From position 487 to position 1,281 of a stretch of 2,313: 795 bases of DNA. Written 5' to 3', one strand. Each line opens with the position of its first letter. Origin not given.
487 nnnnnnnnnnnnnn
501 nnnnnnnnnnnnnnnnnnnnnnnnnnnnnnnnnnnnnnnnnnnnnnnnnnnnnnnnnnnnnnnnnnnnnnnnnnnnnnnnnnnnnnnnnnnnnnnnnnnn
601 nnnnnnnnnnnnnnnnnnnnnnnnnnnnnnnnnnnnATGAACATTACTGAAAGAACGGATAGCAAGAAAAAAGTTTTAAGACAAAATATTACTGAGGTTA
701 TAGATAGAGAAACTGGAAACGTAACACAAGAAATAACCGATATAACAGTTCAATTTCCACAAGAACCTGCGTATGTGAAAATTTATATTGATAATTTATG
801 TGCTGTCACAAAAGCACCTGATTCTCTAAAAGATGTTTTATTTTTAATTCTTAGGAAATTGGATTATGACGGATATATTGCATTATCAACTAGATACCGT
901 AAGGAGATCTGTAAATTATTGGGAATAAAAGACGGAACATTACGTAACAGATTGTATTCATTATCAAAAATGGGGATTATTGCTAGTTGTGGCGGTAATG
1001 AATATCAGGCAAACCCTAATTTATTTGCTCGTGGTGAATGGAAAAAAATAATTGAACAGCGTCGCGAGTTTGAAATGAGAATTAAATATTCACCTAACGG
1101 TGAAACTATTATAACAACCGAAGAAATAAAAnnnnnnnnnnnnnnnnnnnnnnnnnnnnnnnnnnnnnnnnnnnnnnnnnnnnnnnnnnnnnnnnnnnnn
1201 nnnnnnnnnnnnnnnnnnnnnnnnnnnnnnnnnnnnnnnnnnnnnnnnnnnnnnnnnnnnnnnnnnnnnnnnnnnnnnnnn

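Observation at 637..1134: Divergent RepL-like protein assigned only at motif level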

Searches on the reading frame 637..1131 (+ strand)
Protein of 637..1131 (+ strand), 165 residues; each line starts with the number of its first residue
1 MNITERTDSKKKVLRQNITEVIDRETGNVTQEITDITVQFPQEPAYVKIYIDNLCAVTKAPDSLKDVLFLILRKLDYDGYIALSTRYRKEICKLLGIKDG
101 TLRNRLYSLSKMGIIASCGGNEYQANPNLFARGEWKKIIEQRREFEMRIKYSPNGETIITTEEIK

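Call 3: search_protein_families(library=pfam, proteins=[window:637-1131:+], max_evalue=10)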
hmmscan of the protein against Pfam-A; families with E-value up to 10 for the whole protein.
window:637-1131:+ (165 aa): 4 families
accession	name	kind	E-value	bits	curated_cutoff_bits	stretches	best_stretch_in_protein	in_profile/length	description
PF03444.21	HrcA_DNA-bdg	-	6.4e-05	23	21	1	89-121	27-59/79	Winged helix-turn-helix transcription repressor, HrcA DNA-binding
PF05732.17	RepL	-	0.00015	21.7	20.3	1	10-138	4-128/164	Firmicute plasmid replication protein (RepL)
PF08640.17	U3_assoc_6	-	0.0034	17.7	24.7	1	128-151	15-38/85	U3 small nucleolar RNA-associated protein 6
PF08281.18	Sigma70_r4_2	-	0.063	13.4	25.7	1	89-107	30-48/54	Sigma-70, region 4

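Call 4: search_protein_families(library=ncbifam, proteins=[window:637-1131:+], max_evalue=10)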
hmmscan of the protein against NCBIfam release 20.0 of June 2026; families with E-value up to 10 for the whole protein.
window:637-1131:+ (165 aa): 3 families
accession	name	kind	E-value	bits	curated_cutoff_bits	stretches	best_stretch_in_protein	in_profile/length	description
NF008891.0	PRK11924.1-5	subfamily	0.013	15.7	259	1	48-110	103-156/171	RNA polymerase sigma factor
TIGR01884.1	cas_HTH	subfamily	0.06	12.7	60.2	1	87-121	158-194/202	CRISPR-associated CARF protein Csa3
NF002571.1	PRK02220.1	equivalog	0.11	12.5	55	1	4-33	10-39/61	2-hydroxymuconate tautomerase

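Call 9: search_solved_structures(query=window:637-1131:+, max_evalue=10, show_alignments=2)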
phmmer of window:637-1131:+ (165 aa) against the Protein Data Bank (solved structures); distinct sequences matched with E-value up to 10: 2.
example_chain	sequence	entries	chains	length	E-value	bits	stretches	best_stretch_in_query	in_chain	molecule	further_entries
8hku_L45A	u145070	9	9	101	0.38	13.8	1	65-117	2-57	DUF2280 domain-containing protein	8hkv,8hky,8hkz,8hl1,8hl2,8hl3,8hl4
9qtp_E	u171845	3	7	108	0.52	13.4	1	17-57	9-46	Tetrahydromethanopterin S-methyltransferase subunit B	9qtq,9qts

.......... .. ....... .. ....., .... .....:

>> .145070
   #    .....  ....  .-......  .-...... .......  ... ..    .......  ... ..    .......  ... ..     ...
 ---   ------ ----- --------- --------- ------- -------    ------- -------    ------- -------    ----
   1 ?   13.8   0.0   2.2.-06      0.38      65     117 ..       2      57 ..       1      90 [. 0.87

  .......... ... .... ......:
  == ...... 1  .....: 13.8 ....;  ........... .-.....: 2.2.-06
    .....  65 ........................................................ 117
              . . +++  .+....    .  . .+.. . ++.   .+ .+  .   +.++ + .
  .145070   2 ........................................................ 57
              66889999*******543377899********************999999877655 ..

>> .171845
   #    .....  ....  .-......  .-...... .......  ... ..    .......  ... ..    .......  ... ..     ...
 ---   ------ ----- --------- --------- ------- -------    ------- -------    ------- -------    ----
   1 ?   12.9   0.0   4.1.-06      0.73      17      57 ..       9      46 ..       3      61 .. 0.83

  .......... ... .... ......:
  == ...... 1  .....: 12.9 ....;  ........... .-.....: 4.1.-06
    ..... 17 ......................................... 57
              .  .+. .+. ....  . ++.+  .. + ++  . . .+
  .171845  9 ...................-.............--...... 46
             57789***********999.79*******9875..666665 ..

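Call 10: find_homologous_proteins(query=window:637-1131:+)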
Query window:637-1131:+ (165 aa): 28 proteins with E <= 0.001 among 58 candidates.
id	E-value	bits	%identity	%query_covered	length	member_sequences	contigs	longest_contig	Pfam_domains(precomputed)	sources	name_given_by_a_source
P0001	1.6e-102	358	99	100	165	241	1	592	-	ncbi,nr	ncbi:replication/maintenance protein RepL [Escherichia coli]|nr:replication/maintenance protein RepL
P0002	1.8e-89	315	93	100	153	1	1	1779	-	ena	-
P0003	7.8e-84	297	81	100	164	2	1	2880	-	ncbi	ncbi:TPA: hypothetical protein ACNEB8_005138 [Escherichia coli]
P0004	7.7e-79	281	100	77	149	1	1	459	-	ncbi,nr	ncbi:hypothetical protein O6A27_28255 [Escherichia coli]|nr:hypothetical protein [Escherichia coli]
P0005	4.0e-61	223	63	94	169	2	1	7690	-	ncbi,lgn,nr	ncbi:hypothetical protein PJO24_004973 [Salmonella enterica]|nr:hypothetical protein [Salmonella ent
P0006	5.8e-59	216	65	92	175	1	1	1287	-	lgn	-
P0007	3.2e-58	214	62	95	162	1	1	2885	-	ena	-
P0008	6.6e-58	213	64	93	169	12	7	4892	-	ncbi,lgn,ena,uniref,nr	ncbi:hypothetical protein [Klebsiella aerogenes]|uniref:hypothetical protein n=1 Tax=Klebsiella aero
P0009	7.2e-58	213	65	92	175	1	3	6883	-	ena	-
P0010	5.3e-57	210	59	99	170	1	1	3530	-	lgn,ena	-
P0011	1.1e-53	199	62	87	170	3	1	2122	-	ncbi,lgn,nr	ncbi:TPA: hypothetical protein PXN90_004427 [Yersinia enterocolitica]|nr:hypothetical protein [Yersi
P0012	2.0e-53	198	61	97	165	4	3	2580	PF05732.17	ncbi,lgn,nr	ncbi:replication/maintenance protein RepL [Salmonella enterica]|nr:hypothetical protein [Salmonella 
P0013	2.9e-50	188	54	97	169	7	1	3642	-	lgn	-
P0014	2.3e-49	185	57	86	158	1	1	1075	-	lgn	-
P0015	3.5e-49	185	60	88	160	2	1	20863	-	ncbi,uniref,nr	ncbi:replication/maintenance protein RepL [Candidatus Arsenophonus triatominarum]|uniref:replication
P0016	2.2e-48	182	59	91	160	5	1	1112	PF05732.17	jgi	jgi:hypothetical protein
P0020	4.8e-45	171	51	95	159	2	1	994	PF05732.17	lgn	-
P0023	3.4e-43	165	52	89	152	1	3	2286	PF05732.17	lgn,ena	-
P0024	9.3e-40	154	51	94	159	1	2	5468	PF05732.17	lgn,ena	-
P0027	5.4e-35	138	50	87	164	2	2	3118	PF05732.17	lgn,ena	-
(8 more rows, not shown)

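Call 14: search_protein_families(library=pfam, alignment_id=A1, max_evalue=0.01)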
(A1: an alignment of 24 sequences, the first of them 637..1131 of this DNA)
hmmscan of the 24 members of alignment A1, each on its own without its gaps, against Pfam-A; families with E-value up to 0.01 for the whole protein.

A. member 1, window:637-1131:+ (165 aa): 3 families
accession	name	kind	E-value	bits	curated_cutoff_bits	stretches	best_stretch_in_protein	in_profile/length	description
PF03444.21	HrcA_DNA-bdg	-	6.4e-05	23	21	1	89-121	27-59/79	Winged helix-turn-helix transcription repressor, HrcA DNA-binding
PF05732.17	RepL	-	0.00015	21.7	20.3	1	10-138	4-128/164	Firmicute plasmid replication protein (RepL)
PF08640.17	U3_assoc_6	-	0.0034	17.7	24.7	1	128-151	15-38/85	U3 small nucleolar RNA-associated protein 6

B. families by the number of members that match (of 24 scanned): 12 families
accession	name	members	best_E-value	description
PF05732.17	RepL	20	3.8e-09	Firmicute plasmid replication protein (RepL)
PF08640.17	U3_assoc_6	7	0.0012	U3 small nucleolar RNA-associated protein 6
PF03444.21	HrcA_DNA-bdg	3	6.4e-05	Winged helix-turn-helix transcription repressor, HrcA DNA-binding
PF13730.12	HTH_36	3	0.00035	Helix-turn-helix domain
PF13545.12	HTH_Crp_2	2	0.00014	Crp-like helix-turn-helix domain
PF01022.26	HTH_5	2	0.0012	Bacterial regulatory protein, arsR family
PF01325.25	Fe_dep_repress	1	0.00018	Iron dependent repressor, N-terminal DNA binding domain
PF12840.13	HTH_20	1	0.00029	Helix-turn-helix domain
PF01047.28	MarR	1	0.0015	MarR family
PF14394.12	DUF4423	1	0.0028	Domain of unknown function (DUF4423)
PF08280.17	HTH_Mga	1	0.0037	M protein trans-acting positive regulator (MGA) HTH domain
PF12802.13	MarR_2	1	0.0047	MarR family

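Call 15: search_solved_structures(query=A1, max_evalue=10, show_alignments=2)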
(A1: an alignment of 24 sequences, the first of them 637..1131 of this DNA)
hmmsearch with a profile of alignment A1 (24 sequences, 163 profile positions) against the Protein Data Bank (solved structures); distinct sequences matched with E-value up to 10: 16.
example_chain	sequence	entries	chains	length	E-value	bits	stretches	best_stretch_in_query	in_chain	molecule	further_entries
8hku_L45A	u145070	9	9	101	0.0059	19.3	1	64-117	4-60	DUF2280 domain-containing protein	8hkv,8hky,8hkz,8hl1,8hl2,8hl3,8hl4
8fbe_A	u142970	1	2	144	0.024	17.3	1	8-111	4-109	Neurotoxin complex component Orf-X1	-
8fbd_A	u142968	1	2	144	0.032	16.9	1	8-111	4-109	Neurotoxin complex component Orf-X1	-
9w4v_A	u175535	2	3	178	0.079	15.6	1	54-114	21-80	Uncharacterized HTH-type transcriptional regulator PH0140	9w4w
7fby_A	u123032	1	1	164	0.12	15.1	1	66-114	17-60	Transcriptional regulatory protein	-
1dqd_H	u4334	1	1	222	0.22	14.2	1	70-123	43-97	FAB HGR-2 F6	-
7oyk_AAA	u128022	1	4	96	0.52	13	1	53-113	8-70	Central glycolytic genes regulator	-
5grq_A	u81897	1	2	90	0.52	13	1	30-63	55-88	Death domain-associated protein 6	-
4laq_H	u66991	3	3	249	0.55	12.9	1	70-108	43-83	Single chain antibody fragment scFv6H4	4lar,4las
4gqp_H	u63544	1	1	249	0.56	12.9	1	70-109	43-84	Anti-METH scFv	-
2kzs_A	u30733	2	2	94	0.57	12.8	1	30-63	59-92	Death-associated protein 6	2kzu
3gkz_A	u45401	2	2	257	0.57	12.8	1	70-108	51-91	anti-methamphetamine single chain Fv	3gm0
5y18_A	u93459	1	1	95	0.59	12.8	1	31-63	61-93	Death domain-associated protein 6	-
5tqq_H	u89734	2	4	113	0.61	12.7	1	70-116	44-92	Monoclonal antibody, Fab fragment, heavy chain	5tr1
5y6o_A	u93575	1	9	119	0.8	12.4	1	31-64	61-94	Death domain-associated protein 6,Transcriptional regulator ATRX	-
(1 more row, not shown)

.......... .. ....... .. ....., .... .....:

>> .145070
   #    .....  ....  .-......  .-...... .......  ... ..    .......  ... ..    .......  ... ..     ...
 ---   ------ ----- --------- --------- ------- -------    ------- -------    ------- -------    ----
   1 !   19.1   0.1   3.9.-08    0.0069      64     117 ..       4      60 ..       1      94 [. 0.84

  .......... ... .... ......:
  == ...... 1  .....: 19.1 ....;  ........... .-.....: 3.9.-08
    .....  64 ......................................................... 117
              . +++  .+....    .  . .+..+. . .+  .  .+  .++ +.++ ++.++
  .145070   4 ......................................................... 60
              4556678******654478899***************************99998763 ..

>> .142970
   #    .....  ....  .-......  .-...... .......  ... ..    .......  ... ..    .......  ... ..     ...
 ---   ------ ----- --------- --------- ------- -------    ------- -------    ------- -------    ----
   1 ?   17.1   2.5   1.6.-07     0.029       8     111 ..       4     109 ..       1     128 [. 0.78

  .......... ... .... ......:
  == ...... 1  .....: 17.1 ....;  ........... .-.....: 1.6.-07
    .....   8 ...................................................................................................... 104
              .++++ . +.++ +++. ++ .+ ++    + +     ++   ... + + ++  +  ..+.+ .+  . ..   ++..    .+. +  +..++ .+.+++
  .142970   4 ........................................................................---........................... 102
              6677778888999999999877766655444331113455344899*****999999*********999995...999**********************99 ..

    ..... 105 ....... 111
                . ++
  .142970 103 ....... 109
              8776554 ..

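Call 20: predict_structure(alignment_id=A1)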
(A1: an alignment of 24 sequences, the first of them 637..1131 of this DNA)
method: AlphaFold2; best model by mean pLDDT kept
length: 165 residues; sequences in the alignment: 24
mean_pLDDT: 67.5   pTM: 0.50
mean pLDDT of the five models: 67.5, 66.8, 66.4, 66.2, 60.2
residues with pLDDT >= 90: 37; 70-90: 39; 50-70: 40; < 50: 49
segments of 3 or more residues with pLDDT < 50: 1-22, 31-47, 134-143
pLDDT, mean of each block of 10 residues (from residue 1): 37 43 56 46 48 71 87 81 93 95 94 90 83 47 54 63 56
secondary structure, 60 per line:
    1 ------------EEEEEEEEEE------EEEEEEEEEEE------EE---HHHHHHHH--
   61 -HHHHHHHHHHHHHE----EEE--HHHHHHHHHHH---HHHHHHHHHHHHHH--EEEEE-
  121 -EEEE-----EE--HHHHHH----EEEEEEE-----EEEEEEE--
elements in order: E13-22 E29-39 H51-58 H62-74 E80-82 H85-95 H99-112 E115-119 E122-125 H135-140 E145-151 E157-163

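Call 21: search_protein_representatives(alignment_id=A1)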
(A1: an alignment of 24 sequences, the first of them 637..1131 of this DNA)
Query: 24 sequences, 163 profile positions. Proteins with E-value up to 0.001 (for the whole library): 2130; up to 1e-10: 972; up to 1e-30: 79. The best 150 are listed.
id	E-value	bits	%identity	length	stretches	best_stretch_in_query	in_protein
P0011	5.8e-73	260.0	-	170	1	5-160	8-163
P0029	3.4e-57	208.7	-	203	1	7-160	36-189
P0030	1.2e-55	203.7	-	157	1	9-161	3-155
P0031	5.2e-54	198.4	-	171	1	10-161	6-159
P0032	9.7e-52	191.0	-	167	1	8-159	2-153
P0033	7.3e-48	178.4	-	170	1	4-160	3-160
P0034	1.9e-46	173.8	-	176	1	5-160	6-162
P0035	3.4e-46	172.9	-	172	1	6-159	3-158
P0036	1.8e-45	170.6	-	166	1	5-160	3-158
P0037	4.1e-45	169.4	-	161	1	4-157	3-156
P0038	9.3e-44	165.0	-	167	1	7-160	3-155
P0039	2.1e-42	160.6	-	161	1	10-159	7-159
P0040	1.0e-41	158.4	-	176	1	6-159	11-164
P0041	7.5e-41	155.6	-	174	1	6-159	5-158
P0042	1.0e-40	155.1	-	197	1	6-159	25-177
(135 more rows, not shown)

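Call 22: search_dna_similar(query=window:637-1131:+, collection=plasmids, mode=protein, rows=spread, max_rows=60, max_evalue=0.001)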
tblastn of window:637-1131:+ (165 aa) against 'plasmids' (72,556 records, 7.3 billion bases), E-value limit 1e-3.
Records with a match: 162; places in all: 173; records where one place covers at least 80% of the query: 121.
Best place of each record, by identity: >=99% 18; 95-99% 1; 60-80% 1; <60% 142.
By first word of the organism name: Escherichia 68; Bacillus 24; Priestia 20; Arsenophonus 13; Klebsiella 11; Salmonella 4; Piscirickettsia 4; Aeromonas 3; Enterobacter 2; Shigella 2; and 9 more.
By predicted mobility (MOB-suite, as given by PLSDB): mobilizable 105; non-mobilizable 54; conjugative 3.
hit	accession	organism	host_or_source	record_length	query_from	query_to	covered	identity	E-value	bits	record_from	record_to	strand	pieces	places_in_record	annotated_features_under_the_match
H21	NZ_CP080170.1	Escherichia coli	chicken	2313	1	165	100%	100.0%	1e-110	337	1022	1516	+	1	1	replication/maintenance protein RepL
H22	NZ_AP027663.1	Escherichia coli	Homo sapiens,whole organism,feces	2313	1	165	100%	100.0%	1e-110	337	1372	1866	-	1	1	replication/maintenance protein RepL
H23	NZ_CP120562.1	Escherichia coli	Homo sapiens,isolate,feces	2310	1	165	100%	99.4%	3e-110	336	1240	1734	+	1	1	replication/maintenance protein RepL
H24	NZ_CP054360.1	Escherichia coli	Homo sapiens,whole organism,rectal swab ...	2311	1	165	100%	99.4%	3e-110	336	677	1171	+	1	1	replication/maintenance protein RepL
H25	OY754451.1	Escherichia coli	-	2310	1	165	100%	99.4%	3e-110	336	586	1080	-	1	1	hypothetical protein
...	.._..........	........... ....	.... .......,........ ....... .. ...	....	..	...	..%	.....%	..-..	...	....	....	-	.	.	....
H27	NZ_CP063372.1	Escherichia coli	Gallus gallus,swab,leg bone,leg bone ...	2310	1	117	71%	99.1%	1e-71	235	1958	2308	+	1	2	none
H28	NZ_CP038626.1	Arsenophonus nasoniae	Nasonia vitripennis,pure culture,whole ...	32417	6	164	96%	37.5%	3e-27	113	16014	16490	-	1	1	replication/maintenance protein RepL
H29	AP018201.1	Scytonema sp. HK-05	-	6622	25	164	85%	40.4%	1e-25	108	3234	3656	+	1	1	hypothetical protein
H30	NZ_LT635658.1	Aeromonas caviae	-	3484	12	164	93%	35.3%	4e-26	110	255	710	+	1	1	replication/maintenance protein RepL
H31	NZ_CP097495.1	Pseudomonas sp. BYT-5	wastewater treatment tank,soil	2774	19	162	87%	35.4%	4e-24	103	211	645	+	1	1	hypothetical protein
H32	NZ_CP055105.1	Shigella flexneri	Shek Wu Hui WWTPs_107 WWTPs influent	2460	25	161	83%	37.0%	1e-21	97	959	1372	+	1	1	hypothetical protein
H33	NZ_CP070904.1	Escherichia coli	Homo sapiens,Bacterial pure ...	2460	25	161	83%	37.0%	1e-21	97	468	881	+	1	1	hypothetical protein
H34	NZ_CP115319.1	Escherichia coli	cat,pure culture,urine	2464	25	161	83%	37.0%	1e-21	97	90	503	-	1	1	hypothetical protein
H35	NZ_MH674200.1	Escherichia coli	feces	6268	25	161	83%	37.0%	1e-21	97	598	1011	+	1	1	hypothetical protein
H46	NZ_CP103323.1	Klebsiella pneumoniae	Homo sapiens,Blood,blood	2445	25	160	82%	36.5%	2e-20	94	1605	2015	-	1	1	hypothetical protein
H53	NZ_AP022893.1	Bacillus cereus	-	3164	11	160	91%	31.1%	1e-11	69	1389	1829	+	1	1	replication/maintenance protein RepL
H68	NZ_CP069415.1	Priestia megaterium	Homo sapiens,Pure culture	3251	19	160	86%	26.1%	1e-14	77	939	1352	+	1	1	replication/maintenance protein RepL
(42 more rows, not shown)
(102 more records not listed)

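Call 30: get_annotated_region(hit=H46, flank=2500)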
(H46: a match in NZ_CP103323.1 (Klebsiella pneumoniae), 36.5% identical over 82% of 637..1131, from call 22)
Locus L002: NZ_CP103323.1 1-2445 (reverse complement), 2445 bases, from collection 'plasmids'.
description: Klebsiella pneumoniae strain hvKP12 plasmid phvKP12-H, complete sequence
organism: Klebsiella pneumoniae (NCBI taxid 573)
taxonomy: Bacteria; Pseudomonadota; Gammaproteobacteria; Enterobacterales; Enterobacteriaceae; Klebsiella; Klebsiella pneumoniae
host: -; source: Homo sapiens,Blood,blood; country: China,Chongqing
typing (MOB-suite, as given by PLSDB): mobilizable; relaxase MOBV
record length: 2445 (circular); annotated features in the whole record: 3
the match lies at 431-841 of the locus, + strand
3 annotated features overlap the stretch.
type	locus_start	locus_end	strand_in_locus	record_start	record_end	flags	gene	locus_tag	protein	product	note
CDS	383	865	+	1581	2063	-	-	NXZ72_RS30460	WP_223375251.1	hypothetical protein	-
CDS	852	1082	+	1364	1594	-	-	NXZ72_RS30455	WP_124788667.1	hypothetical protein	-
CDS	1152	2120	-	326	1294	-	mobV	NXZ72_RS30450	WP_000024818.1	MobV family relaxase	GO:0006310 - DNA recombination [Evidence IEA]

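Call 40: get_annotated_region(hit=H30, flank=1500)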
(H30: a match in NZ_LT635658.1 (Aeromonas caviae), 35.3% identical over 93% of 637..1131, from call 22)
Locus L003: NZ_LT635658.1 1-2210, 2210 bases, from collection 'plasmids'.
description: Aeromonas caviae strain 9716_6_41 plasmid 9716_6_41, complete sequence
organism: Aeromonas caviae (NCBI taxid 648)
taxonomy: Bacteria; Pseudomonadota; Gammaproteobacteria; Aeromonadales; Aeromonadaceae; Aeromonas; Aeromonas caviae
host: -; source: -; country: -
typing (MOB-suite, as given by PLSDB): mobilizable; replicon rep_cluster_2023; relaxase MOBV
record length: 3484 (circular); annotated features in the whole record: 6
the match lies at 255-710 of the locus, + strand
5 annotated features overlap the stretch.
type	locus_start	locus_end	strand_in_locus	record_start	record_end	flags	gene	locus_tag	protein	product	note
CDS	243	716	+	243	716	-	-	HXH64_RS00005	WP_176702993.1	replication/maintenance protein RepL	GO:0006260 - DNA replication [Evidence IEA]; GO:0006276 - plasmid maintenance [Evidence IEA]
CDS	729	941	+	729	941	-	-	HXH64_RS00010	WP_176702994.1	hypothetical protein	-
CDS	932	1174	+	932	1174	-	-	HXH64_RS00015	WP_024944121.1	DUF4160 domain-containing protein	-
CDS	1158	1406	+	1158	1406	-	-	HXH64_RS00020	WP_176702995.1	DUF2442 domain-containing protein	-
CDS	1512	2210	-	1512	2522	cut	mobV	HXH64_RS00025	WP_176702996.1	MobV family relaxase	GO:0006310 - DNA recombination [Evidence IEA]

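Call 41: get_annotated_region(hit=H31, flank=1500)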
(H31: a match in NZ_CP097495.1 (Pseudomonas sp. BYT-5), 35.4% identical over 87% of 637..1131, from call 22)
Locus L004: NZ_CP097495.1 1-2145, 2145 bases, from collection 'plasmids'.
description: Pseudomonas sp. BYT-5 plasmid pBYT5-6, complete sequence
organism: Pseudomonas sp. BYT-5 (NCBI taxid 2944392)
taxonomy: Bacteria; Pseudomonadota; Gammaproteobacteria; Pseudomonadales; Pseudomonadaceae; Pseudomonas; Pseudomonas sp. BYT-5
host: -; source: wastewater treatment tank,soil; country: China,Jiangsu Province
typing (MOB-suite, as given by PLSDB): non-mobilizable
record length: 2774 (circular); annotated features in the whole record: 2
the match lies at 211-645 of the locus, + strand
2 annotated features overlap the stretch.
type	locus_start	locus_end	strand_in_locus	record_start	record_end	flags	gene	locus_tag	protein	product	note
CDS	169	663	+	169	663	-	-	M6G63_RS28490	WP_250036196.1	hypothetical protein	-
CDS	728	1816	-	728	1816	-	-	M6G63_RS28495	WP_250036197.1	hypothetical protein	-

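Call 42: get_annotated_region(hit=H32, flank=1500)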
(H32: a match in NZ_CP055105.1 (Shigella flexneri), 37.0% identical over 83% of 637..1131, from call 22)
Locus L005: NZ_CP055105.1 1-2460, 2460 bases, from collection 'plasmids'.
description: Shigella flexneri strain SWHIN_107 plasmid unnamed6, complete sequence
organism: Shigella flexneri (NCBI taxid 623)
taxonomy: Bacteria; Pseudomonadota; Gammaproteobacteria; Enterobacterales; Enterobacteriaceae; Shigella; Shigella flexneri
host: -; source: Shek Wu Hui WWTPs_107 WWTPs influent; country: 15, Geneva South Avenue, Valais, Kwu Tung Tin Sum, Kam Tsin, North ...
typing (MOB-suite, as given by PLSDB): mobilizable; relaxase MOBV
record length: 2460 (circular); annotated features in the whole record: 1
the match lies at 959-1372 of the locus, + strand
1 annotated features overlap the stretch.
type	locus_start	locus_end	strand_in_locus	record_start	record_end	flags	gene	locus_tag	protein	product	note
CDS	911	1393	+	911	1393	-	-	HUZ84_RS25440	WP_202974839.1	hypothetical protein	-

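Call 43: get_annotated_region(hit=H53, flank=1500)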
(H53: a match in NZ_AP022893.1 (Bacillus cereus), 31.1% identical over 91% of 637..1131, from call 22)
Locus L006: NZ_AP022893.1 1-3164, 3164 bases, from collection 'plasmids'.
description: Bacillus cereus strain MRY14-0074 plasmid pMRY14-0074_7, complete sequence
organism: Bacillus cereus (NCBI taxid 1396)
taxonomy: Bacteria; Bacillota; Bacilli; Bacillales; Bacillaceae; Bacillus; Bacillus cereus
host: -; source: -; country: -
typing (MOB-suite, as given by PLSDB): mobilizable; relaxase MOBV
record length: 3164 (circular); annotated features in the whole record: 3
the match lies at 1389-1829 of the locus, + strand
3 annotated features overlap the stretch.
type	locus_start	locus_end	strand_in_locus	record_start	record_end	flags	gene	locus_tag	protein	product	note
CDS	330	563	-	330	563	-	-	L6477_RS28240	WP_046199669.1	hemolysin XhlA family protein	-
CDS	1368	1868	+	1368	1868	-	-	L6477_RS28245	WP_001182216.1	replication/maintenance protein RepL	GO:0006260 - DNA replication [Evidence IEA]; GO:0006276 - plasmid maintenance [Evidence IEA]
CDS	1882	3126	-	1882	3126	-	mobV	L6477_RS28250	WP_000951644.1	MobV family relaxase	GO:0006310 - DNA recombination [Evidence IEA]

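Call 44: get_annotated_region(hit=H68, flank=1500)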
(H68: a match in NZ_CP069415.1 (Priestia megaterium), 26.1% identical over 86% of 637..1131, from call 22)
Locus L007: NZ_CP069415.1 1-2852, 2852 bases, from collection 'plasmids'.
description: Priestia megaterium strain CDC 2008724129 plasmid pPmC-129-18, complete sequence
organism: Priestia megaterium (NCBI taxid 1404)
taxonomy: Bacteria; Bacillota; Bacilli; Bacillales; Bacillaceae; Priestia; Priestia megaterium
host: -; source: Homo sapiens,Pure culture; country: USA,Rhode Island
typing (MOB-suite, as given by PLSDB): non-mobilizable
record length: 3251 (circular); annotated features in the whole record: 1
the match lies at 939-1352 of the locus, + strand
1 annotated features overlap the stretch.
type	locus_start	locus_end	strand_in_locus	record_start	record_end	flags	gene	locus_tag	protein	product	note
CDS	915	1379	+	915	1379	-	-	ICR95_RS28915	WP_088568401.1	replication/maintenance protein RepL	GO:0006260 - DNA replication [Evidence IEA]; GO:0006276 - plasmid maintenance [Evidence IEA]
